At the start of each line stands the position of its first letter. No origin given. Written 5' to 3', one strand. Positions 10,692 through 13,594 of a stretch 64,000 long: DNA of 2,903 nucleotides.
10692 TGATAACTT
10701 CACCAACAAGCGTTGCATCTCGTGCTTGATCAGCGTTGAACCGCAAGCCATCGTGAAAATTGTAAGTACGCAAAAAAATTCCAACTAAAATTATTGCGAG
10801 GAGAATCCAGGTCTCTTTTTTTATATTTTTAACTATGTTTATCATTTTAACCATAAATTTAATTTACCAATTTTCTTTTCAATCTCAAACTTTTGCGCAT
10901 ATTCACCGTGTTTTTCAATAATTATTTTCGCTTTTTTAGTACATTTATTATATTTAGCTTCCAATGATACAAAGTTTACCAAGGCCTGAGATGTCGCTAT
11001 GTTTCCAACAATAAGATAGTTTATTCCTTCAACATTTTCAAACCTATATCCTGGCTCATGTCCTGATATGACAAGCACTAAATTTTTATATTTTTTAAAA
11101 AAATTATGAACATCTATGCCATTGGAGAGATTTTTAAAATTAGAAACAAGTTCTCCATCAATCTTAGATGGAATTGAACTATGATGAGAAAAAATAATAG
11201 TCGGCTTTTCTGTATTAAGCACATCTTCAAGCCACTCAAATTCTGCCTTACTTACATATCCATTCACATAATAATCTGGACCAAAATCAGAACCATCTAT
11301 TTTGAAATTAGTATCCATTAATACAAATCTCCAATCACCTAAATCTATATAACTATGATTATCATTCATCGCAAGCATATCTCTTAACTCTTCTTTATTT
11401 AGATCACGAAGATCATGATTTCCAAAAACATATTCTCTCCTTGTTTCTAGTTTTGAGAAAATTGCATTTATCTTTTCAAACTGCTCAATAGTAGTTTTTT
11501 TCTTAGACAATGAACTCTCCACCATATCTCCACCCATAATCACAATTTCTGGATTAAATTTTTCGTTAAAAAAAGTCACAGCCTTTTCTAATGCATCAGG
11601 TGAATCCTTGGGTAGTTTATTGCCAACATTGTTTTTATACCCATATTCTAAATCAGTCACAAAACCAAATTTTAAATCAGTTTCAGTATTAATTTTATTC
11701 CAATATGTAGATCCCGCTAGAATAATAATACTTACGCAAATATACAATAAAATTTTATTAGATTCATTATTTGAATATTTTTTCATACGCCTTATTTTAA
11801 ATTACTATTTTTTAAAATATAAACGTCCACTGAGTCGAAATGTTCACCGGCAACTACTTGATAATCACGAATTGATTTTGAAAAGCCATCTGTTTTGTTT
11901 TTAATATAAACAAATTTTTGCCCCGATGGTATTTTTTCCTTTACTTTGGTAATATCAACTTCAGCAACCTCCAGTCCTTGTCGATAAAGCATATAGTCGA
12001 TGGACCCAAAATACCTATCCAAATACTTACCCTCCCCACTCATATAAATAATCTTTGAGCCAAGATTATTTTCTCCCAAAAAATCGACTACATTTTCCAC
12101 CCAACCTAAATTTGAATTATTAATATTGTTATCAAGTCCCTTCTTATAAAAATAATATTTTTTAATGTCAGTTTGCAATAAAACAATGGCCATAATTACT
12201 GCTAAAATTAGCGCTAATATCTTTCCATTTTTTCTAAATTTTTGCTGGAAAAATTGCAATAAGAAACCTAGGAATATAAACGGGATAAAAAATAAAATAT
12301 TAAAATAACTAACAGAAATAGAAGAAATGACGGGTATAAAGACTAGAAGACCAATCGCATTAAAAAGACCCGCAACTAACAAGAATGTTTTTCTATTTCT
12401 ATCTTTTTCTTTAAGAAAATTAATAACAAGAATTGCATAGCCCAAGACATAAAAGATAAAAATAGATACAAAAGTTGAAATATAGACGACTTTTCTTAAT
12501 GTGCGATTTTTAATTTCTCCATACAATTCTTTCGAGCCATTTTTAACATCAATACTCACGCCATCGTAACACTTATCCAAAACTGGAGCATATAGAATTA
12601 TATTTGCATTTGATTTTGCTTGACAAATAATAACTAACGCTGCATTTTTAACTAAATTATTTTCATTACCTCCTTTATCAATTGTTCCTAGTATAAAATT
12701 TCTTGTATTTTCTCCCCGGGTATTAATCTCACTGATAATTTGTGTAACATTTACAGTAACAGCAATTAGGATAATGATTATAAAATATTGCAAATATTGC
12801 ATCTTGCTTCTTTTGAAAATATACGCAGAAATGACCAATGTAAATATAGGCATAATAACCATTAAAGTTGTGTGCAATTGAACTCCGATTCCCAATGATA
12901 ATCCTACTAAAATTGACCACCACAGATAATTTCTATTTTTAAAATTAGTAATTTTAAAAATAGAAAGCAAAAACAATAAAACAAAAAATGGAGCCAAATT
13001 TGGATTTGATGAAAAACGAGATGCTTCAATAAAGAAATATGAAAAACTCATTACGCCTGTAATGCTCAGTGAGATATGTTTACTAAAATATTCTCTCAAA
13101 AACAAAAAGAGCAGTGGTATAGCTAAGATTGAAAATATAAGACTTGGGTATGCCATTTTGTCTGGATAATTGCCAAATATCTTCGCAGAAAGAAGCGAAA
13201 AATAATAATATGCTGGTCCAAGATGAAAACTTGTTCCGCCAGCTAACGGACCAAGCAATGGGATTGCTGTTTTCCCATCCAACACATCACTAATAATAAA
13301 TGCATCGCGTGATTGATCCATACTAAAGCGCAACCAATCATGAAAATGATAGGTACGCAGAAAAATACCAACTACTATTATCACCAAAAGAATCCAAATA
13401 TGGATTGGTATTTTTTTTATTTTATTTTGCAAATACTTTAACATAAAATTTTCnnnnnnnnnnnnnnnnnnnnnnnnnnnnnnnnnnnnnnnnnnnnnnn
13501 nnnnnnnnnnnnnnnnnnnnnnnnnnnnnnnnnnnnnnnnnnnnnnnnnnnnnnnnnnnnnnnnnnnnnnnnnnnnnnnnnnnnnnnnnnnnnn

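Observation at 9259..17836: Tandemly duplicated GT-C plus membrane metallophosphoesterase two-gene modules in one operon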

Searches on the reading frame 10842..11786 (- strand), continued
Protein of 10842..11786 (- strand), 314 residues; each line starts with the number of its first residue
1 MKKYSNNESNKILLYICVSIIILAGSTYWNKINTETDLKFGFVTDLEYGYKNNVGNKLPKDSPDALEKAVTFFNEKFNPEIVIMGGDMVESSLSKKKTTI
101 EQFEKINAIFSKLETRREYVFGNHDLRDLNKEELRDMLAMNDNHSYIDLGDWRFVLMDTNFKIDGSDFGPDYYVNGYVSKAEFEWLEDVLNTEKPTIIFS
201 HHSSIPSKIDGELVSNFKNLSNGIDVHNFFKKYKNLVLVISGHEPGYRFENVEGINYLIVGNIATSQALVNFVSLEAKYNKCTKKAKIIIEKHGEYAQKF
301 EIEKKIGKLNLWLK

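Call 55: list_cluster_members(proteins=[P0065, P0094])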
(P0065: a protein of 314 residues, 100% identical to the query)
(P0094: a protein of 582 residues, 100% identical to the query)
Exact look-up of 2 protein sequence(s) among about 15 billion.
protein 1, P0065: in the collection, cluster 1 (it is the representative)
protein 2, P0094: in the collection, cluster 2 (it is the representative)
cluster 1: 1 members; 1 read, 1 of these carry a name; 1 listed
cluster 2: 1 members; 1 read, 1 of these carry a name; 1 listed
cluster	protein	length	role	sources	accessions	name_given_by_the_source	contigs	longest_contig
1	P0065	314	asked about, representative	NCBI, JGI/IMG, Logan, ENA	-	alkaline phosphatase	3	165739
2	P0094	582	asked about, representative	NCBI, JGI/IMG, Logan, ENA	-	hypothetical protein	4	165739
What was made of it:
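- Tried and rejected: list_cluster_members gave no organism name (call 55).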

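Call 67: search_protein_representatives(alignment_id=A1)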
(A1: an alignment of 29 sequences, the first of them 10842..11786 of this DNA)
Query: 29 sequences, 336 profile positions. Proteins with E-value up to 0.001 (for the whole library): 3606; up to 1e-10: 1129; up to 1e-30: 56. The best 150 are listed.
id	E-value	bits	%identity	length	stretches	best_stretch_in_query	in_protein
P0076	4.5e-155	532.2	-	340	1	11-330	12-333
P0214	8.7e-113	393.1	-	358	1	25-334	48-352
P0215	2.4e-103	362.1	-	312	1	42-322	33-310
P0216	1.1e-95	337.0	-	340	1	24-321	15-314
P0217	6.1e-94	331.2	-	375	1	54-316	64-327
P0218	2.3e-88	312.9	-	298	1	36-324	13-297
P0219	5.3e-86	305.1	-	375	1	50-326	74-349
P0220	1.8e-75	270.5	-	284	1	39-323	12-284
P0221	2.4e-72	260.2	-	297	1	52-317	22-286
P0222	1.8e-67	244.2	-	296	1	48-322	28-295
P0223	1.9e-67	244.1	-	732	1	26-325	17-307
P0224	6.2e-65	235.8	-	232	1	90-323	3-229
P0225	1.8e-47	178.4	-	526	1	52-330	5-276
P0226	3.5e-46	174.2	-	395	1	49-297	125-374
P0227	8.4e-46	172.9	-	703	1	22-326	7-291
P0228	1.4e-45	172.2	-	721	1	23-299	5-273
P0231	1.3e-44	169.0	-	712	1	29-321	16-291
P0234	3.5e-42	161.0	-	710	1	25-327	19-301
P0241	2.0e-39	152.0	-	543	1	49-279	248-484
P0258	9.3e-33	130.0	-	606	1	76-288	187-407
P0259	8.7e-32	126.9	-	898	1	79-275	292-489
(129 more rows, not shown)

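Call 68: search_protein_families(library=pfam, proteins=[P0223, P0227, P0228, P0231, P0234, P0225, P0241, P0226, P0258, P0259], max_evalue=0.001)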
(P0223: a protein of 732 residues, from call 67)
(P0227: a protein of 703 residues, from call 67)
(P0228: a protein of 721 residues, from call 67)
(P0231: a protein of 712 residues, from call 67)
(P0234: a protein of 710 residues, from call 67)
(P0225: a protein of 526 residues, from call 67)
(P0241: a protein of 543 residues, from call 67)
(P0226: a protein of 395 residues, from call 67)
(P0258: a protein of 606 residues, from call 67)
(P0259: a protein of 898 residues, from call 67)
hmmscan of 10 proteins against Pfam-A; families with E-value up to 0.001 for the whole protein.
P0223 (732 aa): 2 families
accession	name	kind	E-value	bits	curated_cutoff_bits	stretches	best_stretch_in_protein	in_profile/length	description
PF00149.33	Metallophos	-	6.9e-06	27.1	21.5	1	69-243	13-186/191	Calcineurin-like phosphoesterase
PF21156.3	ISOA1-3_C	-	7.4e-05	23.4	27.3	0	522-558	24-60/106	Isoamylase 1-3, C-terminal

P0227 (703 aa): 2 families
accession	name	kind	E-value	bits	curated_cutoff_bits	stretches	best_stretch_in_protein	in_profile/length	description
PF21156.3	ISOA1-3_C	-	1.3e-07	32.3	27.3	0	443-481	25-61/106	Isoamylase 1-3, C-terminal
PF00149.33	Metallophos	-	0.00036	21.5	21.5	0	39-225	2-186/191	Calcineurin-like phosphoesterase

P0228 (721 aa): 2 families
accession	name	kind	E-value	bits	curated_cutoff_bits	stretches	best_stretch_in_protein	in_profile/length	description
PF00149.33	Metallophos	-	3.1e-06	28.2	21.5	1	37-233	2-186/191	Calcineurin-like phosphoesterase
PF21156.3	ISOA1-3_C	-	0.00038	21.1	27.3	0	506-542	24-60/106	Isoamylase 1-3, C-terminal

P0231 (712 aa): 2 families
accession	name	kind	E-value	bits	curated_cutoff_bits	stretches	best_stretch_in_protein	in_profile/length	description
PF21156.3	ISOA1-3_C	-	1.1e-06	29.3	27.3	0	510-542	26-58/106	Isoamylase 1-3, C-terminal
PF00149.33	Metallophos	-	1.1e-05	26.4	21.5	1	39-231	1-186/191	Calcineurin-like phosphoesterase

P0234 (710 aa): 1 family
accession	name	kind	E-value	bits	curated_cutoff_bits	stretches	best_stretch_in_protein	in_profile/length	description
PF24948.1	Citrate_synth_N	-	0.00053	19.9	83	0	584-657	87-162/232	ATP-citrate synthase ATP-grasp domain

P0225 (526 aa): 0 families

P0241 (543 aa): 2 families
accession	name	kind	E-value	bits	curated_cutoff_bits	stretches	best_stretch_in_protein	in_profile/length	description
PF00149.33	Metallophos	-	3.6e-14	54.1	21.5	1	257-466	3-188/191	Calcineurin-like phosphoesterase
PF01757.29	Acyl_transf_3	-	0.00066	19.3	31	1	22-126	131-233/326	Acyltransferase domain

P0226 (395 aa): 1 family
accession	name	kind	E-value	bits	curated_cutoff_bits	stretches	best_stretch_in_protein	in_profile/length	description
PF00149.33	Metallophos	-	2.2e-15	58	21.5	1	133-337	2-188/191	Calcineurin-like phosphoesterase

P0258 (606 aa): 2 families
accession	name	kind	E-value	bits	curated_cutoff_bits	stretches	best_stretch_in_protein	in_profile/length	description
PF10102.14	DUF2341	-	9.3e-25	87.3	23.4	1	91-163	2-74/84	Domain of unknown function (DUF2341)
PF00149.33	Metallophos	-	7.4e-09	36.8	21.5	1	170-382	4-190/191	Calcineurin-like phosphoesterase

P0259 (898 aa): 2 families
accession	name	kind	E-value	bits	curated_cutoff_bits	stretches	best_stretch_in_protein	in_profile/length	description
PF10102.14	DUF2341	-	1.5e-19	70.6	23.4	1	204-276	1-77/84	Domain of unknown function (DUF2341)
PF13385.13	Laminin_G_3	-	8.8e-16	58.8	27.6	1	725-800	74-150/151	Concanavalin A-like lectin/glucanases superfamily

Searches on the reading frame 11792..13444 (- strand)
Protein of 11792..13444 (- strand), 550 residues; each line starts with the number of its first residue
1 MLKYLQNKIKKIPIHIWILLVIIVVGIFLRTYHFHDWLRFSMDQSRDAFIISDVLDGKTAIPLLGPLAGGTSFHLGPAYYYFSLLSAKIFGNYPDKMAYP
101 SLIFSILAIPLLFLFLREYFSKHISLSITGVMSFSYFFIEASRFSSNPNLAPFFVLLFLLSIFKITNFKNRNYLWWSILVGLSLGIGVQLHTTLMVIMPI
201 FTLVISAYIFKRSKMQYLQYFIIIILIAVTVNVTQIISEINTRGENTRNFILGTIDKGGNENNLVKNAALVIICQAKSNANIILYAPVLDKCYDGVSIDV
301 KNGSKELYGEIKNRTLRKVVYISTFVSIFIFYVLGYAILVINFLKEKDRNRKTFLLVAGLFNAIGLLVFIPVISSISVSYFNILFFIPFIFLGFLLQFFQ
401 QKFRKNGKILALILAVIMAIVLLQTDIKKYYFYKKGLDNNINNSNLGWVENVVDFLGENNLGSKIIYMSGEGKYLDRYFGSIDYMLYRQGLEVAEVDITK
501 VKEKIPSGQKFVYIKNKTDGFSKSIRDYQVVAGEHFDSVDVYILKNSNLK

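Call 4: search_protein_families(library=pfam, proteins=[window:11792-13444:-], max_evalue=0.01)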
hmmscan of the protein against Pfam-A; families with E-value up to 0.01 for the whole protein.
window:11792-13444:- (550 aa): 1 family
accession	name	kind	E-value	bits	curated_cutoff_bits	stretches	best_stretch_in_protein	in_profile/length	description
PF13231.12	PMT_2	-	1.3e-10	42.1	26.1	1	77-228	4-155/160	Dolichyl-phosphate-mannose-protein mannosyltransferase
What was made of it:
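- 11792..13444 (-): GTC2. A 550-aa PMT_2 GT-C paralog. PMT_2 42.1 bits (call 4).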

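Call 5: search_protein_families(library=ncbifam, proteins=[window:11792-13444:-], max_evalue=0.01)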
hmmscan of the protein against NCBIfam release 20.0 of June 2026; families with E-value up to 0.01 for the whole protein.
window:11792-13444:- (550 aa): 1 family
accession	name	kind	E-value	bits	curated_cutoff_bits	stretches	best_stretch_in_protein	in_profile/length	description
TIGR03663.1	TIGR03663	subfamily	0.00043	19.4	126.25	1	74-431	51-373/435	flippase activity-associated protein Agl23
